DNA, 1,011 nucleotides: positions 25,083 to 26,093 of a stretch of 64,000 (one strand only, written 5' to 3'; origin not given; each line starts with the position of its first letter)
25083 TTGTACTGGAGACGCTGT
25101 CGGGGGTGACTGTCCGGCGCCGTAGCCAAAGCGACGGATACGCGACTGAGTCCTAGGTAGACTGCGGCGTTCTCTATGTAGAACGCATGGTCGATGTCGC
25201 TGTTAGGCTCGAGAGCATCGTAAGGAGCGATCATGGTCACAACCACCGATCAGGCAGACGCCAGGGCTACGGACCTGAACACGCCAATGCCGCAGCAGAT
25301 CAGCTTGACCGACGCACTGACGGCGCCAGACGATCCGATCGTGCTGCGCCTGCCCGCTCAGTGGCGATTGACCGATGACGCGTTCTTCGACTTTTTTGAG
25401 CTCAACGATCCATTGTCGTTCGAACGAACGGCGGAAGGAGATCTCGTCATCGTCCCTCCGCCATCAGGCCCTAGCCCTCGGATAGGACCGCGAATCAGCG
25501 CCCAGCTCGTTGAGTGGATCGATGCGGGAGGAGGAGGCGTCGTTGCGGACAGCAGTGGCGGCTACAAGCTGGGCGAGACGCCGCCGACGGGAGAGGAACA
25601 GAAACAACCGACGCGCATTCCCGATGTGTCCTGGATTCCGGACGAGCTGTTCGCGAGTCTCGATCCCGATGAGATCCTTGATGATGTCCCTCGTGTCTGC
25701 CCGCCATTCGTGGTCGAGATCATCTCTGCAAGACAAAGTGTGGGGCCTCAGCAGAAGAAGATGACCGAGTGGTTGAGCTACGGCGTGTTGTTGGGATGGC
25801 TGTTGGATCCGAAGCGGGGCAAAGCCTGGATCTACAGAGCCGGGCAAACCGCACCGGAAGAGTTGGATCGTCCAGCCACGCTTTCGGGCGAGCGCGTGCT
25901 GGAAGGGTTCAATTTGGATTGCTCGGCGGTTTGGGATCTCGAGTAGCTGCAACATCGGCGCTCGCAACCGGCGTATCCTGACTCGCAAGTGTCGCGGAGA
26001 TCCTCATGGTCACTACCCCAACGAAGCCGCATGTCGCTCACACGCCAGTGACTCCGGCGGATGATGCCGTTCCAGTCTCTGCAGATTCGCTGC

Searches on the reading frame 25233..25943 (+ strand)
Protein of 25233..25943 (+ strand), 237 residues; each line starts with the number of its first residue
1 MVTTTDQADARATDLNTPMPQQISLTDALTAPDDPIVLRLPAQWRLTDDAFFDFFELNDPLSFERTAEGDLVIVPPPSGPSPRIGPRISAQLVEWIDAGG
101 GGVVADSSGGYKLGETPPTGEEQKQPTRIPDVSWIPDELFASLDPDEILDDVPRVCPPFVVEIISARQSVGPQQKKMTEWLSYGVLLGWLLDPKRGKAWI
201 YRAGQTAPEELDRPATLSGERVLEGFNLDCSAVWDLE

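Call 81: search_protein_families(library=padloc, proteins=[window:25233-25943:+], max_evalue=0.001)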
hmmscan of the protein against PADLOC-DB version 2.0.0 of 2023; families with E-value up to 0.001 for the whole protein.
window:25233-25943:+ (237 aa): 2 families
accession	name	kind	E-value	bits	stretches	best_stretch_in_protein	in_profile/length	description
PDLC04833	PDC-S03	-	1e-07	29.7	1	68-201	44-169/207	-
PDLC04832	PDC-S03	-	5.2e-05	21.1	1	123-208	79-157/188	-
